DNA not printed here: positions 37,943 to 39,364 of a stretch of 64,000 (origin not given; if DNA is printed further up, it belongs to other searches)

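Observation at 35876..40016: Candidate aminosugar-lipid modification cluster: ArnB-like aminotransferase, esterase, FemAB-like acyltransferase and a paired 4-TM ArnE/ArnF-like flippase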

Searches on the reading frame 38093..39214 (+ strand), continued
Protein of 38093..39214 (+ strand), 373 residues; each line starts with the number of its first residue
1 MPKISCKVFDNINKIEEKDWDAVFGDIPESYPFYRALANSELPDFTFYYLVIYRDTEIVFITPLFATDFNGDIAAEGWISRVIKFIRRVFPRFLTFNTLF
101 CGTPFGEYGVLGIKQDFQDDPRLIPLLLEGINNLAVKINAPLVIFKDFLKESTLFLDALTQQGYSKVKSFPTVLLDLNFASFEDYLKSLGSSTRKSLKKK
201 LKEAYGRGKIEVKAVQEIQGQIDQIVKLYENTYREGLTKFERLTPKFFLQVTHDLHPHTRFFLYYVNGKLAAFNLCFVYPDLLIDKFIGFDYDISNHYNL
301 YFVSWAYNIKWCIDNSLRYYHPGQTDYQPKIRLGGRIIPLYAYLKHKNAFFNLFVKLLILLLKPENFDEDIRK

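Call 24: search_protein_families(library=pfam, proteins=[P0126, P0130, P0141, P0142, P0165, P0174, P0181, P0238, P0159, P0227], max_evalue=0.001)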
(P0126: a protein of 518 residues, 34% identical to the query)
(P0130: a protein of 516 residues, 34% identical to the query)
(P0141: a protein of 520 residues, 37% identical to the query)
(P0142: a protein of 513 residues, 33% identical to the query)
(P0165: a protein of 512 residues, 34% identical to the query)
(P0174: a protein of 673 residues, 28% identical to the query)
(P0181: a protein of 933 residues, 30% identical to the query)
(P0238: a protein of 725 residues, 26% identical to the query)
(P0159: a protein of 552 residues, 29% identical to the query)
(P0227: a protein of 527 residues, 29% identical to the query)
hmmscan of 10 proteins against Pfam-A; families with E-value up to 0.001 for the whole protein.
P0126 (518 aa): 3 families
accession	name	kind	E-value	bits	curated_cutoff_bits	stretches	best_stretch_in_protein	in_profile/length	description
PF04339.18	FemAB_like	-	8.3e-16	58.5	27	1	107-325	99-313/369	Peptidogalycan biosysnthesis/recognition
PF13480.13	Acetyltransf_6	-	6.7e-15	55.9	22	1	193-328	2-139/143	Acetyltransferase (GNAT) domain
PF00892.27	EamA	-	2.7e-08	34.6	28.2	1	437-507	64-134/135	EamA-like transporter family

P0130 (516 aa): 3 families
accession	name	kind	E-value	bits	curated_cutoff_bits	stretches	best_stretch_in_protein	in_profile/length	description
PF04339.18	FemAB_like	-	4.7e-15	56.1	27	1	22-333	2-316/369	Peptidogalycan biosysnthesis/recognition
PF13480.13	Acetyltransf_6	-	7.2e-14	52.6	22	1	199-333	3-139/143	Acetyltransferase (GNAT) domain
PF00892.27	EamA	-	6.3e-07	30.2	28.2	1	432-503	63-134/135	EamA-like transporter family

P0141 (520 aa): 3 families
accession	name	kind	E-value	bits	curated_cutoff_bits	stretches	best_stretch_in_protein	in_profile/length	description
PF04339.18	FemAB_like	-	2.3e-09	37.3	27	1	136-344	117-309/369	Peptidogalycan biosysnthesis/recognition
PF00892.27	EamA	-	3.7e-06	27.7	28.2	1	434-504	63-133/135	EamA-like transporter family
PF13480.13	Acetyltransf_6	-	7.5e-06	26.6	22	1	207-354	1-142/143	Acetyltransferase (GNAT) domain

P0142 (513 aa): 2 families
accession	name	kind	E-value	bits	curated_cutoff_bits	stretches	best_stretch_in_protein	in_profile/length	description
PF04339.18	FemAB_like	-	3.9e-12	46.4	27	1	119-355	113-346/369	Peptidogalycan biosysnthesis/recognition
PF13480.13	Acetyltransf_6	-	3.4e-09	37.4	22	1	192-327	2-142/143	Acetyltransferase (GNAT) domain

P0165 (512 aa): 3 families
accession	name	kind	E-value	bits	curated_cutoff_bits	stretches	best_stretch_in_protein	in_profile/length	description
PF13480.13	Acetyltransf_6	-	5.4e-18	66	22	1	189-316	3-132/143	Acetyltransferase (GNAT) domain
PF04339.18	FemAB_like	-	1.3e-07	31.6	27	1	174-314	169-307/369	Peptidogalycan biosysnthesis/recognition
PF00892.27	EamA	-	1.6e-05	25.6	28.2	1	433-502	65-134/135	EamA-like transporter family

P0174 (673 aa): 6 families
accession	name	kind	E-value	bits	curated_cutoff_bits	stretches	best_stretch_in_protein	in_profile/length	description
PF12146.15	Hydrolase_4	-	9.3e-18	64.8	27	1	27-263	6-237/239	Serine aminopeptidase, S33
PF12697.13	Abhydrolase_6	-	1.3e-07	32.9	26.3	1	28-271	1-216/217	Alpha/beta hydrolase family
PF00561.26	Abhydrolase_1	-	5.8e-07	29.9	25.8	1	28-134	3-106/245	alpha/beta hydrolase fold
PF04339.18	FemAB_like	-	1.1e-06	28.5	27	1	475-618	169-315/369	Peptidogalycan biosysnthesis/recognition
PF13480.13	Acetyltransf_6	-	3e-05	24.6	22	1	487-622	1-142/143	Acetyltransferase (GNAT) domain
PF00326.27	Peptidase_S9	-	0.00019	21.4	22.6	0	216-278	143-207/213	Prolyl oligopeptidase family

P0181 (933 aa): 8 families
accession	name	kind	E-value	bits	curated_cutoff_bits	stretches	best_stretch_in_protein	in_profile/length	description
PF00155.27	Aminotran_1_2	-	1.1e-61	209.5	19.7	1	189-531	2-361/361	Aminotransferase class I and II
PF04339.18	FemAB_like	-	3.1e-18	66.5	27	1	559-872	1-312/369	Peptidogalycan biosysnthesis/recognition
PF07238.19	PilZ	-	5.6e-10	39.9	22.5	1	6-120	1-101/102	PilZ domain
PF01053.26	Cys_Met_Meta_PP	-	1.5e-08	34.1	27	1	236-393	55-202/381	Cys/Met metabolism PLP-dependent enzyme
PF01212.27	Beta_elim_lyase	-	3.3e-07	30.4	27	1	235-408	34-219/288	Beta-eliminating lyase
PF00266.25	Aminotran_5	-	9.9e-05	21.9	21.5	1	207-360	15-180/371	Aminotransferase class-V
PF00464.25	SHMT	-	0.00029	20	27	1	297-404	148-248/399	Serine hydroxymethyltransferase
PF13480.13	Acetyltransf_6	-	0.00052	20.6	22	0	741-872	2-135/143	Acetyltransferase (GNAT) domain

P0238 (725 aa): 4 families
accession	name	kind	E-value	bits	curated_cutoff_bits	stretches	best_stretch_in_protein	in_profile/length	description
PF04339.18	FemAB_like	-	6.4e-08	32.6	27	1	181-325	169-316/369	Peptidogalycan biosysnthesis/recognition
PF13480.13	Acetyltransf_6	-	8.4e-07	29.7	22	1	194-325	2-139/143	Acetyltransferase (GNAT) domain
PF04377.21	ATE_C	-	0.00011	23.3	25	1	224-329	5-109/122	Arginine-tRNA-protein transferase, C terminus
PF00491.26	Arginase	-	0.00072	19.5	22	0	590-657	183-253/280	Arginase family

P0159 (552 aa): 3 families
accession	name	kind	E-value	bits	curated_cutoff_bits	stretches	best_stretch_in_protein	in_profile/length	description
PF13493.11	DUF4118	-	6.6e-15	55.2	28.4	1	454-543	6-95/107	Domain of unknown function (DUF4118)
PF04339.18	FemAB_like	-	2e-09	37.5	27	1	173-336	152-313/369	Peptidogalycan biosysnthesis/recognition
PF13480.13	Acetyltransf_6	-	7.3e-09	36.4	22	1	205-333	3-133/143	Acetyltransferase (GNAT) domain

P0227 (527 aa): 3 families
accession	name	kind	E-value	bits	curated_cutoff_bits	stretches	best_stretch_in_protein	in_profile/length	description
PF04339.18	FemAB_like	-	5.1e-16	59.2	27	1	142-466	1-324/369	Peptidogalycan biosysnthesis/recognition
PF13480.13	Acetyltransf_6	-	1e-09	39.1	22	1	326-458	2-140/143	Acetyltransferase (GNAT) domain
PF00892.27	EamA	-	1.1e-05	26.2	28.2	1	46-116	63-133/135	EamA-like transporter family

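Call 29: find_related_loci(query=A2, collection=genome_contigs, flank=10000)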
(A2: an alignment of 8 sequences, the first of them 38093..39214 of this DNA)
Query A2 (373 aa) in genome_contigs; peptide patterns used: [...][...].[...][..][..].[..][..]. (x = any residue, [..] = any of these).
234 stretches matched a pattern; 211 encode a relative of the query (tblastn E <= 1e-3); the best 80 are kept; 80 distinct loci.
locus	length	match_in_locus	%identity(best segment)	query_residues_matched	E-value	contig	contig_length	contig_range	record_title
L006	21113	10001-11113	84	1-371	0e+0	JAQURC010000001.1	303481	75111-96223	MAG: Candidatus Omnitrophota bacterium isolate STD1_64 NODE_54_length_303481_cov_13.197373_Sandtown_D1, whole genome sho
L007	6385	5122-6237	74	1-372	0e+0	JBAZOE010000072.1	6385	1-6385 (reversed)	MAG: Candidatus Omnitrophota bacterium isolate SO_2017_LW4_87 scaffold_23633_c1_LW137-91_2017, whole genome shotgun sequ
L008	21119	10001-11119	74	1-373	0e+0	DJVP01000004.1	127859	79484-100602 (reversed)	MAG TPA_asm: Candidatus Omnitrophica bacterium UBA6253 UBA6253_contig_37487, whole genome shotgun sequence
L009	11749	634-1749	73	1-372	0e+0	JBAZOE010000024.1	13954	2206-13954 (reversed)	MAG: Candidatus Omnitrophota bacterium isolate SO_2017_LW4_87 scaffold_8460_c1_LW137-91_2017, whole genome shotgun seque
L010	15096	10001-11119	74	1-373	0e+0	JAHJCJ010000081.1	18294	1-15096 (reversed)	MAG: Candidatus Omnitrophota bacterium isolate Modern_marine.mb.300 Modern_marine.mb.300_k141_1711666, whole genome shot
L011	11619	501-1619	74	1-373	0e+0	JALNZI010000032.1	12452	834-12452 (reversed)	MAG: Candidatus Omnitrophota bacterium isolate SO_2017_LW1 bin 10 NODE_4287_length_12452_cov_1.233834_LW64-88_2017, whol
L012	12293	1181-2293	73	3-373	0e+0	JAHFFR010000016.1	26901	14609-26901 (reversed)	MAG: Candidatus Omnitrophota bacterium isolate nzgw297 NODE_1626_length_26902_cov_18.575333, whole genome shotgun sequen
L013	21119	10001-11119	71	1-373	4e-178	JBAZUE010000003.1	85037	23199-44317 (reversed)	MAG: Candidatus Omnitrophota bacterium isolate SO_2017_GW1_22 NODE_1732_length_85037_cov_1.512507_OW334_2017, whole geno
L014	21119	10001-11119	73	1-373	0e+0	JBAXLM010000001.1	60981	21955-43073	MAG: Candidatus Omnitrophota bacterium isolate ELA427 MAG427_1, whole genome shotgun sequence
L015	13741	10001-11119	68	1-373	8e-173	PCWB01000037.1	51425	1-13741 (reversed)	MAG: Candidatus Omnitrophica bacterium CG11_big_fil_rev_8_21_14_0_20_41_12 CG11_8_21_14_0.20_scaffold_252_c, whole genom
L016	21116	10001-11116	70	1-372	7e-171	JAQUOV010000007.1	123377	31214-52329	MAG: Candidatus Omnitrophota bacterium isolate STD1_209 NODE_298_length_123377_cov_10.106418_Sandtown_D1, whole genome s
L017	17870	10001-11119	67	1-373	1e-168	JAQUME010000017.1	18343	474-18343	MAG: Candidatus Omnitrophota bacterium isolate STD1_147 NODE_7004_length_18343_cov_13.802207_Sandtown_D1, whole genome s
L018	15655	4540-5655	65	1-372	2e-165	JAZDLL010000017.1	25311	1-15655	MAG: Candidatus Omnitrophota bacterium isolate MEGAHIT-group-0.593 k141_1108424, whole genome shotgun sequence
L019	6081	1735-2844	67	4-373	2e-166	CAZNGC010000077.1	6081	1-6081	MAG TPA_asm: uncultured Planctomycetales bacterium isolate SRP167436_co1_192 genome assembly, contig: NODE_21825_length_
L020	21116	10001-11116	60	1-372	3e-159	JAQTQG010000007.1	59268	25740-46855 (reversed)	MAG: Candidatus Omnitrophota bacterium isolate STB_134 NODE_1055_length_59268_cov_5.646523_Sandtown_B, whole genome shot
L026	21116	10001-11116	53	1-372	2e-137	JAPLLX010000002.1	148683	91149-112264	MAG: Candidatus Omnitrophota bacterium isolate LacPavin_0920_WC90_MAG_43_22 LacPavin_0920_WC90_scaffold_930476, whole ge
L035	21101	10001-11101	54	1-366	1e-127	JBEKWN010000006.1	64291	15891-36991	MAG: Thermodesulfobacteriota bacterium isolate SPRUCE 629 SPRUCE_629_6, whole genome shotgun sequence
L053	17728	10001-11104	36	1-368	1e-83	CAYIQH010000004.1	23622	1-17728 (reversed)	MAG TPA_asm: uncultured Planctomycetia bacterium isolate ERP119705_co25_654 genome assembly, contig: NODE_1177_length_23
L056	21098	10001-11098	36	4-372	1e-77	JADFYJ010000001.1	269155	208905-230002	MAG: Candidatus Omnitrophota bacterium isolate nDJH6bin5 nDJH6_bin5_NODE_1_length_269155_cov_9.477724, whole genome shot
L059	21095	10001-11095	35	8-372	3e-76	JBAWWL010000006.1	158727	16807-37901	MAG: Candidatus Omnitrophota bacterium isolate ELA036 MAG036_6, whole genome shotgun sequence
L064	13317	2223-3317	37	1-368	9e-76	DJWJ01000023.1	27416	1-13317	MAG TPA_asm: Candidatus Omnitrophica bacterium UBA6233 UBA6233_contig_4197, whole genome shotgun sequence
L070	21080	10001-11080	37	7-368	1e-73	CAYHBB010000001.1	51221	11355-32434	MAG TPA_asm: uncultured Planctomycetales bacterium isolate ERP119294_co2_534 genome assembly, contig: k141_2663249, whol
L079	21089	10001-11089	37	3-368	1e-70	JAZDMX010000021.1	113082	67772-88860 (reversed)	MAG: Candidatus Omnitrophota bacterium isolate MEGAHIT-group-0.683 k141_7121710, whole genome shotgun sequence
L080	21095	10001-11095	36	8-372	3e-70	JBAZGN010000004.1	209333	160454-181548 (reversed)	MAG: Candidatus Omnitrophota bacterium isolate SO_2017_LW3_46 NODE_82_length_209333_cov_3.960527_LW162_2017, whole genom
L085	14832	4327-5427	34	2-372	2e-68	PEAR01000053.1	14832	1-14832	MAG: Candidatus Omnitrophota bacterium isolate Cal1bin1 scaffold142, whole genome shotgun sequence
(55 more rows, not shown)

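Call 33: search_protein_families(library=pfam, proteins=[L035:8799-9797:+, L035:14815-15486:-, L035:18408-19646:-, L059:7529-8788:-, L080:7395-8888:-, L080:3746-4930:-, L085:1770-2957:-, L085:10293-11726:-, L056:11170-12060:+, L053:15800-16783:-], max_evalue=0.001)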
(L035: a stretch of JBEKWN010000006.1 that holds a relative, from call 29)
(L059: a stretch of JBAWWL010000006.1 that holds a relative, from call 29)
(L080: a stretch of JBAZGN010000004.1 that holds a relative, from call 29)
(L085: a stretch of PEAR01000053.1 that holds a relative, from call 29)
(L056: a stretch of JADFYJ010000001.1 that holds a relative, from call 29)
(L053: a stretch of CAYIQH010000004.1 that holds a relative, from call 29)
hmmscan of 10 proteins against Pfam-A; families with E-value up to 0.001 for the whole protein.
L035:8799-9797:+ (332 aa): 2 families
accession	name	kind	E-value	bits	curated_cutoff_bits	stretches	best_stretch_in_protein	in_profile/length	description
PF02518.31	HATPase_c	-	1.6e-21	77.2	26.4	1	223-331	2-108/111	Histidine kinase-, DNA gyrase B-, and HSP90-like ATPase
PF00512.31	HisKA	-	3e-12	46.9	26.9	1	115-178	3-63/66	His Kinase A (phospho-acceptor) domain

L035:14815-15486:- (223 aa): 1 family
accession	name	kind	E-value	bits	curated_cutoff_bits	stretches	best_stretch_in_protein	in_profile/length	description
PF09335.16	VTT_dom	-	2.1e-20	73.9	33.9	1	49-173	1-121/123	VTT domain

L035:18408-19646:- (412 aa): 3 families
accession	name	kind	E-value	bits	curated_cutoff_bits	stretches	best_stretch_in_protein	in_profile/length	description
PF00109.32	ketoacyl-synt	-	3.4e-49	168.1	20.8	1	3-246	2-252/252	Beta-ketoacyl synthase, N-terminal domain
PF02801.28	Ketoacyl-synt_C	-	3.2e-37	127.6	20.8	1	254-366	1-118/119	Beta-ketoacyl synthase, C-terminal domain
PF00108.29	Thiolase_N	-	9.4e-08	32.2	26.4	1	147-191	68-114/260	Thiolase, N-terminal domain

L059:7529-8788:- (419 aa): 2 families
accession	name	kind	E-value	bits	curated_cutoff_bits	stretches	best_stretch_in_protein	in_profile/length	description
PF01593.30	Amino_oxidase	-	3.6e-17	63.2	19.8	1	87-409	149-441/443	Flavin containing amine oxidoreductase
PF01266.30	DAO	-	7.6e-05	22.8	27.9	1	140-205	149-214/353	FAD dependent oxidoreductase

L080:7395-8888:- (497 aa): 11 families
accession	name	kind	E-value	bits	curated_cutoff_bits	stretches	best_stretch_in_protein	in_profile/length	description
PF01593.30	Amino_oxidase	-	3.6e-30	106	19.8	1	13-492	2-441/443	Flavin containing amine oxidoreductase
PF13450.12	NAD_binding_8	-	5.2e-16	59.1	21.9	1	7-74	1-68/68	NAD(P)-binding Rossmann-like domain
PF01266.30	DAO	-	3.2e-15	56.9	27.9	2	4-42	1-39/353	FAD dependent oxidoreductase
PF12831.13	FAD_oxidored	-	1.7e-10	41.3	27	1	4-44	1-41/416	FAD dependent oxidoreductase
PF00890.30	FAD_binding_2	-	4.9e-09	36.3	20.4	1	4-44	1-40/414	FAD binding domain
PF07992.20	Pyr_redox_2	-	2.3e-08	34.2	26.1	1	3-36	1-35/291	Pyridine nucleotide-disulphide oxidoreductase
PF03486.20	HI0933_like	-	5.2e-08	33.1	50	1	4-38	2-36/244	HI0933-like protein Rossmann domain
PF00070.33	Pyr_redox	-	4e-06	27.7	22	0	5-37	2-34/82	Pyridine nucleotide-disulphide oxidoreductase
PF01946.23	Thi4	-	1.4e-05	24.9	26.2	1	2-42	17-58/235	Thi4 family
PF01134.28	GIDA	-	4.7e-05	23.1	22.1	0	4-32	1-29/391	Glucose inhibited division protein A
PF01494.25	FAD_binding_3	-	0.00019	21.2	22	0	3-34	2-33/349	FAD binding domain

L080:3746-4930:- (394 aa): 0 families

L085:1770-2957:- (395 aa): 1 family
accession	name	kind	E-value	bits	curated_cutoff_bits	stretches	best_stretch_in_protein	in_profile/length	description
PF04932.20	Wzy_C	-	8.3e-19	68.3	31.7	1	198-326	4-149/149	O-Antigen ligase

L085:10293-11726:- (477 aa): 5 families
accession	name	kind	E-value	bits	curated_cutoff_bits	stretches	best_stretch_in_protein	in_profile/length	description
PF02518.31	HATPase_c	-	2.2e-32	112.3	26.4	1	367-475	2-110/111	Histidine kinase-, DNA gyrase B-, and HSP90-like ATPase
PF00512.31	HisKA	-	1.9e-14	53.9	26.9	1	256-319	2-64/66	His Kinase A (phospho-acceptor) domain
PF00672.30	HAMP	-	1.4e-12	48.2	25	1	198-249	1-51/53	HAMP domain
PF13589.12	HATPase_c_3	-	1e-06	29.3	25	1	372-433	4-63/137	Histidine kinase-, DNA gyrase B-, and HSP90-like ATPase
PF13581.12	HATPase_c_2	-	0.00099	19.6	27.4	0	364-450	25-110/127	Histidine kinase-like ATPase domain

L056:11170-12060:+ (296 aa): 0 families

L053:15800-16783:- (327 aa): 2 families
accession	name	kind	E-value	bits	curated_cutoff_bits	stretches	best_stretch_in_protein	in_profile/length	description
PF01595.25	CNNM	-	1.6e-41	142.4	28.4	1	9-184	3-180/181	Cyclin M transmembrane N-terminal domain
PF00571.33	CBS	-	3.5e-19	69.3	24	2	267-319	3-56/57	CBS domain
